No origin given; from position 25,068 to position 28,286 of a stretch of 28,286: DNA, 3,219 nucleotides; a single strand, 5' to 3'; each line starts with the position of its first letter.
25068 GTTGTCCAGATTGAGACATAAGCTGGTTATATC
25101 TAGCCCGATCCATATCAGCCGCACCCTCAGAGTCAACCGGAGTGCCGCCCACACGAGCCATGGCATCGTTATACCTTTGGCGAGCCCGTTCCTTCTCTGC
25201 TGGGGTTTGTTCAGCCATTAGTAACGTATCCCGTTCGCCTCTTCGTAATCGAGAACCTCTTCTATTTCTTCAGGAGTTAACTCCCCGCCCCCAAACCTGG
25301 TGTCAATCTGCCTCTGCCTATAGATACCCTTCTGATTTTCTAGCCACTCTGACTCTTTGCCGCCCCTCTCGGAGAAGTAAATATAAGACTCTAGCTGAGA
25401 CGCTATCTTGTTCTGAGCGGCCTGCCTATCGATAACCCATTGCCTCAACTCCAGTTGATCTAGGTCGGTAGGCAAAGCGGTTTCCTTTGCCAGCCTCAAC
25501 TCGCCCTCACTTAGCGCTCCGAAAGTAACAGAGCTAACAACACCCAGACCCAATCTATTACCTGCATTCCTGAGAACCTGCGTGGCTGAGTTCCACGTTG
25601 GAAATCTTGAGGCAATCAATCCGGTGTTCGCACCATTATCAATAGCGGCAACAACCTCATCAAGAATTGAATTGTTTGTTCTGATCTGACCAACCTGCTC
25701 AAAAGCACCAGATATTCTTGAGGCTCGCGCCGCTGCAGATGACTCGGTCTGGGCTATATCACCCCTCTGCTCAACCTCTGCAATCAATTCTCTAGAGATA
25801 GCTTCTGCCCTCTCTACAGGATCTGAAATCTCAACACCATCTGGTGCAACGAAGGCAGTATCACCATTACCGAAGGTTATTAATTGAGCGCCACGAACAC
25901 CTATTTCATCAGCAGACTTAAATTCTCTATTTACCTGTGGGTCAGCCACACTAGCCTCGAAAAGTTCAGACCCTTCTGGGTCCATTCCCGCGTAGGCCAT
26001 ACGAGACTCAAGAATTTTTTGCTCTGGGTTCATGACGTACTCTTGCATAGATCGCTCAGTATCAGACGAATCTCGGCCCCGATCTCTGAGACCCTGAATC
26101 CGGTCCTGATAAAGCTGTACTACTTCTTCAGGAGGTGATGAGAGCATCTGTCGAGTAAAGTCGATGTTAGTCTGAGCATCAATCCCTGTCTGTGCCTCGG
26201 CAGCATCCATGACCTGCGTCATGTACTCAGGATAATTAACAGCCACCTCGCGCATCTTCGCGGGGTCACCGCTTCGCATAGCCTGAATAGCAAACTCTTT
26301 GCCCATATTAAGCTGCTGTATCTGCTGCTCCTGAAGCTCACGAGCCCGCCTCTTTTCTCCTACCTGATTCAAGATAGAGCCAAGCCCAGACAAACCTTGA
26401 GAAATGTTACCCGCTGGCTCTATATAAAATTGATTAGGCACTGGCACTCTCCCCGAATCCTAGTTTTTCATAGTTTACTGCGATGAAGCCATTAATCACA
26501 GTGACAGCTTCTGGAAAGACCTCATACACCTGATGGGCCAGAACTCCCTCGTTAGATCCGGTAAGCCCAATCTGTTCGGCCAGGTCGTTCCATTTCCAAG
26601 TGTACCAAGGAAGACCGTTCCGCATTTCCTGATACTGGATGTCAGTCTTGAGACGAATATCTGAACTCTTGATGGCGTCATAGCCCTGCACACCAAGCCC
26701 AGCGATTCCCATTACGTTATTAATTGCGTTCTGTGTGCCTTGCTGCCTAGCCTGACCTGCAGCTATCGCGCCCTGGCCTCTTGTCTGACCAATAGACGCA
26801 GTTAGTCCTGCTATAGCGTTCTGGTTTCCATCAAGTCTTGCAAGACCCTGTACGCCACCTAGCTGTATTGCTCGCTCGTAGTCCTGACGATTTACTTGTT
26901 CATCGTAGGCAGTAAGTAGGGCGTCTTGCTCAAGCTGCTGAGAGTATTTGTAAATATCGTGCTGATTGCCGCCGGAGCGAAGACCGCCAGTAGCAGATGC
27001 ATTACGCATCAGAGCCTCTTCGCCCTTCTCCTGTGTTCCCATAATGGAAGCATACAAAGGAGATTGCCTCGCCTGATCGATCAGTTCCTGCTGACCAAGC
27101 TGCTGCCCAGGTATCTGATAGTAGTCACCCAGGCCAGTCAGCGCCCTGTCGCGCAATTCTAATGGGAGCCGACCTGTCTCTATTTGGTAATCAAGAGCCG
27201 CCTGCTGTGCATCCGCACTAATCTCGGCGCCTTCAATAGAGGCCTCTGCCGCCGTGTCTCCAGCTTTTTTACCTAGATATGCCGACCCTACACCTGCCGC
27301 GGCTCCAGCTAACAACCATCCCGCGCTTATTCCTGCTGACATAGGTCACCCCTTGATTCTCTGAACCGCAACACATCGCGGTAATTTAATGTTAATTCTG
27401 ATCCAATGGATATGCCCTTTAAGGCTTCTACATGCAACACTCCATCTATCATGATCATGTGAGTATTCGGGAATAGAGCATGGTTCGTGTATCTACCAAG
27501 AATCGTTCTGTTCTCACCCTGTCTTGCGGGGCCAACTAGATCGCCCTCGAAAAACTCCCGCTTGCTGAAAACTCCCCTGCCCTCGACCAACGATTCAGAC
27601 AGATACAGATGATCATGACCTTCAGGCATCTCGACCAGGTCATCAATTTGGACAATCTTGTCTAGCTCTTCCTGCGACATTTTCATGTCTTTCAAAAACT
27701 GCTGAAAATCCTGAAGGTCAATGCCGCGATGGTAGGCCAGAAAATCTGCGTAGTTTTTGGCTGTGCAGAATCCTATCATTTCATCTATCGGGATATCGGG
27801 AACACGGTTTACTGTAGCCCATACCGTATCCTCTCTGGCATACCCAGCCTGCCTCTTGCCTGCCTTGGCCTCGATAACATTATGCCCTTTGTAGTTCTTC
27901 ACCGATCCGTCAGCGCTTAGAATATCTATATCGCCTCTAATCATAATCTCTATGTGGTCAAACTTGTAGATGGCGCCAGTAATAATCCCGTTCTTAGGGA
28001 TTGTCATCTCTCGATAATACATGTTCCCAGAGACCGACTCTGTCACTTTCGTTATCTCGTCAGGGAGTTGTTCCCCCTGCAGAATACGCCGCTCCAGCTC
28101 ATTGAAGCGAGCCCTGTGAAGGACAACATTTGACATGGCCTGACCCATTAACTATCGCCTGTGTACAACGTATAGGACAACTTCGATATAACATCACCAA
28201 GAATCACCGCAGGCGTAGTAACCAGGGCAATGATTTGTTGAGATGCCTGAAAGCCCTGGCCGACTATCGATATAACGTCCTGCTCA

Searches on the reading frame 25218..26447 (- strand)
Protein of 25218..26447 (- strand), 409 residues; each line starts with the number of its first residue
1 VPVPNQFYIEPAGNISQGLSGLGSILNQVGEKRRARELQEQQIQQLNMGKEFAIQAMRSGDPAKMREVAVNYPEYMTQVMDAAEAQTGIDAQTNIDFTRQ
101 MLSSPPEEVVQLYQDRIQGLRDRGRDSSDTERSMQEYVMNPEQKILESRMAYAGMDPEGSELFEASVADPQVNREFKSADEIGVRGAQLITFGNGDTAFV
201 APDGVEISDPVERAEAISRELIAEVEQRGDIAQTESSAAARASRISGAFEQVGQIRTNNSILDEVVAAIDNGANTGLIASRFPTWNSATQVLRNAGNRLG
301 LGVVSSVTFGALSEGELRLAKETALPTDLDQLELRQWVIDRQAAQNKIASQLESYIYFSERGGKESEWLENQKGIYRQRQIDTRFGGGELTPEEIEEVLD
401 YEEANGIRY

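Call 16: search_protein_families(library=phrogs, proteins=[window:25218-26447:-], max_evalue=0.001)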
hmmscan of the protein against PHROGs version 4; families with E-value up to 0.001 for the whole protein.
window:25218-26447:- (409 aa): 2 families
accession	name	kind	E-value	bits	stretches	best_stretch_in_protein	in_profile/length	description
phrog_26675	-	lysis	5.9e-13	49.2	1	218-373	447-589/643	endolysin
phrog_2534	-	other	1.2e-08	35.4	1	39-143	68-172/435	released from the phage upon host infection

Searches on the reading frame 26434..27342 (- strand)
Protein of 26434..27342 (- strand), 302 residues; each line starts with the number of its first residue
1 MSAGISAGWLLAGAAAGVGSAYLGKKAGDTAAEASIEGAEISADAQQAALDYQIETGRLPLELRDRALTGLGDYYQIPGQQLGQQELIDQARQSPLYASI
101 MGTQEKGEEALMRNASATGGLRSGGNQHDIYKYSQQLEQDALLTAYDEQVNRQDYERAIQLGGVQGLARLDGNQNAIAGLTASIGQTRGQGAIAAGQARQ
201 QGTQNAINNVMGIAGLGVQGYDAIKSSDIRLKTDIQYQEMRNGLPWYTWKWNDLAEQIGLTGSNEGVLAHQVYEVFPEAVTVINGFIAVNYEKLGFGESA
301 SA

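Call 16: search_protein_families(library=phrogs, proteins=[window:26434-27342:-], max_evalue=0.001)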
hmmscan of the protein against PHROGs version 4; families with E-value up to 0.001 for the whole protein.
window:26434-27342:- (302 aa): 3 families
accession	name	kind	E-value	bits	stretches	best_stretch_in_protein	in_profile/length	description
phrog_598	-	DNA, RNA and nucleotide metabolism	2.3e-07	31.7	1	11-214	10-202/240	DNA ejection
phrog_8215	-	tail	3.2e-07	30.1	1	209-294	892-974/1000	baseplate wedge initiator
phrog_1980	-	tail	1.2e-05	25.8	1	109-282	267-385/449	tail fiber protein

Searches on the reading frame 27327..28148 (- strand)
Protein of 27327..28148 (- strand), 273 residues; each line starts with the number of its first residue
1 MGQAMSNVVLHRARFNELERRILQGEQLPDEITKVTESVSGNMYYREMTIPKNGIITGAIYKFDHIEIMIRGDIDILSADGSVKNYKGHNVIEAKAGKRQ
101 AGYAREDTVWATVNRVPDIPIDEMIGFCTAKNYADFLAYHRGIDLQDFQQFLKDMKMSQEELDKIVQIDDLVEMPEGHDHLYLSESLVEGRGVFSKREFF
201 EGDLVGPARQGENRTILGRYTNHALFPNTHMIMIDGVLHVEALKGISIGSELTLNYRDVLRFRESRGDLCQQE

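Call 16: search_protein_families(library=phrogs, proteins=[window:27327-28148:-], max_evalue=0.001)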
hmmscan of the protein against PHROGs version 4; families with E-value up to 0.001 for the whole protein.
window:27327-28148:- (273 aa): 3 families
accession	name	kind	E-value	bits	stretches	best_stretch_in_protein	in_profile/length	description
phrog_34170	-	unknown function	9.1e-49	167.5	1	35-272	37-291/296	-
phrog_12032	-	tail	1e-24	87.8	1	27-134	33-139/160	short tail fiber protein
phrog_24280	-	tail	2.1e-20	73.9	1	33-115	47-128/169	tail fiber adhesin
